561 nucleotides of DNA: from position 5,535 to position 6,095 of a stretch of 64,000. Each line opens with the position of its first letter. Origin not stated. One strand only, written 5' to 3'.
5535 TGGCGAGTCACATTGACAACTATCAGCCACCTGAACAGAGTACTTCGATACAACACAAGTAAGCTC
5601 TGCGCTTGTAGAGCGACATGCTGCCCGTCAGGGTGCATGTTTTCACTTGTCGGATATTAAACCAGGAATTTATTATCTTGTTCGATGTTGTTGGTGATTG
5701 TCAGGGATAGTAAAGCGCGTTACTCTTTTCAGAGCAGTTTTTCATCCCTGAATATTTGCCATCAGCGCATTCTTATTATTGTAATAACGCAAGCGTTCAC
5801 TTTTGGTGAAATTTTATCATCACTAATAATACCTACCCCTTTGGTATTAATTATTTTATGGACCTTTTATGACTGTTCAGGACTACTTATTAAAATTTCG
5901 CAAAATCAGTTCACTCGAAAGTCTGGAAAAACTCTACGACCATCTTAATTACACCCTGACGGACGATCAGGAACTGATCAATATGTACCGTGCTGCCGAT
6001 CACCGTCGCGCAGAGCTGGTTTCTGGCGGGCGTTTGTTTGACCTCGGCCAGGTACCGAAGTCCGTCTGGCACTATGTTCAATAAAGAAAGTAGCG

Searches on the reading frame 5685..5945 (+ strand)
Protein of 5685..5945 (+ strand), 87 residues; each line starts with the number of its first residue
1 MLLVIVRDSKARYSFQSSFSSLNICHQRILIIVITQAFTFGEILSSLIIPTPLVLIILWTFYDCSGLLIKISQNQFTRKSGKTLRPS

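Call 15: search_protein_families(library=ncbifam, proteins=[window:5685-5945:+], max_evalue=1)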
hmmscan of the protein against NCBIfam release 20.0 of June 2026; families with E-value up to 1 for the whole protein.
seq(87 aa): 0 families

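Call 16: search_protein_families(library=pfam, proteins=[window:5685-5945:+], max_evalue=1)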
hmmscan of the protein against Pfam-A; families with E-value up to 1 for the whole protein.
seq(87 aa): 0 families

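Call 59: list_cluster_members(proteins=[window:5685-5945:+, window:5618-5707:+, window:5326-5424:-, window:5331-5453:-, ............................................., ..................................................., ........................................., window:5471-5593:+])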
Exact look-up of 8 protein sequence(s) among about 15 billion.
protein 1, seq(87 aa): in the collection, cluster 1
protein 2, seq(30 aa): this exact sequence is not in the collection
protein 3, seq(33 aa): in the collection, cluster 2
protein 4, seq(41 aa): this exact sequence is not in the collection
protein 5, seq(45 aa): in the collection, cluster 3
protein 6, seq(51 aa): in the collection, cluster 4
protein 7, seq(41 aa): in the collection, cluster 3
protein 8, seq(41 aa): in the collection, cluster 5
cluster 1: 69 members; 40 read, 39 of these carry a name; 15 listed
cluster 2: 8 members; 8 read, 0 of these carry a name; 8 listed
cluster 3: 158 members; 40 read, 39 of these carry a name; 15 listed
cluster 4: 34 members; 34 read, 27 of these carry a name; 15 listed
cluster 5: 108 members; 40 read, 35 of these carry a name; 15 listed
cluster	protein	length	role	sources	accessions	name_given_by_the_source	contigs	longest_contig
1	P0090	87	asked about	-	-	hypothetical protein CDN93_11170 [Escherichia coli] | Uncharacterized protein n=8 Tax=Enterobacteriaceae TaxID=543 RepID=J7Q7P6_ECOLX | hypothetical protein BSZ13_12440 [Escherichia coli]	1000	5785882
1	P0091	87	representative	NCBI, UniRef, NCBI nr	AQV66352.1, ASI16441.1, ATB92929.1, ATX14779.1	hypothetical protein DNX30_01870 [Escherichia coli] | Uncharacterized protein n=1 Tax=Escherichia coli TaxID=562 RepID=A0A1X0PP26_ECOLX | hypothetical protein BE930_05415 [Escherichia coli]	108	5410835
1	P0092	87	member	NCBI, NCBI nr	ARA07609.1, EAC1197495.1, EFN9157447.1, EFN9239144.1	hypothetical protein DKT88_04210 [Escherichia coli] | hypothetical protein EC767_12300 [Escherichia coli]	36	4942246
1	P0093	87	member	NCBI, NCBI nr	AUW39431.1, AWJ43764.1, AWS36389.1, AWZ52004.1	hypothetical protein A6V16_07855 [Escherichia coli] | hypothetical protein AL551_28645 [Escherichia coli]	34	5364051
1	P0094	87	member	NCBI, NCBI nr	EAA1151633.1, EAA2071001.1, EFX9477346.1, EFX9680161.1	hypothetical protein DQG14_05195 [Shigella boydii] | hypothetical protein [Shigella boydii]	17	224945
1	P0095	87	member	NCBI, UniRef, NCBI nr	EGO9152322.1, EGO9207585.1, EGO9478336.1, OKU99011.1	hypothetical protein DXT09_07710 [Escherichia coli] | Uncharacterized protein n=1 Tax=Escherichia coli TaxID=562 RepID=A0A1Q6BG26_ECOLX | hypothetical protein [Escherichia coli]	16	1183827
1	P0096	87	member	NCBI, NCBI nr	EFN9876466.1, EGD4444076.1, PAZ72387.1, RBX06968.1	hypothetical protein D3G62_01195 [Escherichia coli] | hypothetical protein [Escherichia coli]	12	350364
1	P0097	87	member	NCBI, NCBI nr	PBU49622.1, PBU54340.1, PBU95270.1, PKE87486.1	hypothetical protein BB542_07820 [Escherichia coli] | hypothetical protein BB541_08465 [Escherichia coli]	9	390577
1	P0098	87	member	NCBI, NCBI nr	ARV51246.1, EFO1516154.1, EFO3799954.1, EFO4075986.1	hypothetical protein DWH43_02785 [Escherichia coli] | hypothetical protein BZY74_20115 [Escherichia coli]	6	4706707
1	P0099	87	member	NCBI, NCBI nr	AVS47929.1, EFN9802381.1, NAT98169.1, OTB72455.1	hypothetical protein AW072_06130 [Escherichia coli] | hypothetical protein C7A99_14945 [Escherichia coli]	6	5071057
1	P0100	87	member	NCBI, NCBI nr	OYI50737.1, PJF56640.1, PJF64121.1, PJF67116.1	hypothetical protein CVD20_00800 [Escherichia coli] | hypothetical protein CI694_12655 [Escherichia coli]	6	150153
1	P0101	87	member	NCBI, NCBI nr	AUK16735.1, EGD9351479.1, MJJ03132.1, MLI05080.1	hypothetical protein CTI76_06115 [Escherichia coli] | hypothetical protein CR535_12330 [Escherichia coli]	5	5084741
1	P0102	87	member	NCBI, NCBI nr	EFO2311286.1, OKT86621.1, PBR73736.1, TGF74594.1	hypothetical protein DAH34_03730 [Escherichia coli] | hypothetical protein [Escherichia coli]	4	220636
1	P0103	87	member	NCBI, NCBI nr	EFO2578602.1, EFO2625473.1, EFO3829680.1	hypothetical protein DM617_07795 [Escherichia coli] | hypothetical protein [Escherichia coli]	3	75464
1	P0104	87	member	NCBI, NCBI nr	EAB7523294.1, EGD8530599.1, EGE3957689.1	hypothetical protein D4V05_16390 [Escherichia coli] | hypothetical protein [Escherichia coli]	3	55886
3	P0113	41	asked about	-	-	division septum protein Blr [Escherichia coli] | divisome-associated membrane protein | Divisome-associated membrane protein Blr n=22 Tax=Enterobacteriaceae TaxID=543 ...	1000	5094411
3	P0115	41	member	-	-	division septum protein Blr [Escherichia coli] | Beta-lactam resistance protein n=1 Tax=Escherichia coli TaxID=562 RepID=A0A1Q6BGF2_ECOLX | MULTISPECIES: division septum protein Blr [Escherichia]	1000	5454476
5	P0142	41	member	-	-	division septum protein Blr [Escherichia coli] | hypothetical protein | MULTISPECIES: division septum protein Blr [Enterobacteriaceae]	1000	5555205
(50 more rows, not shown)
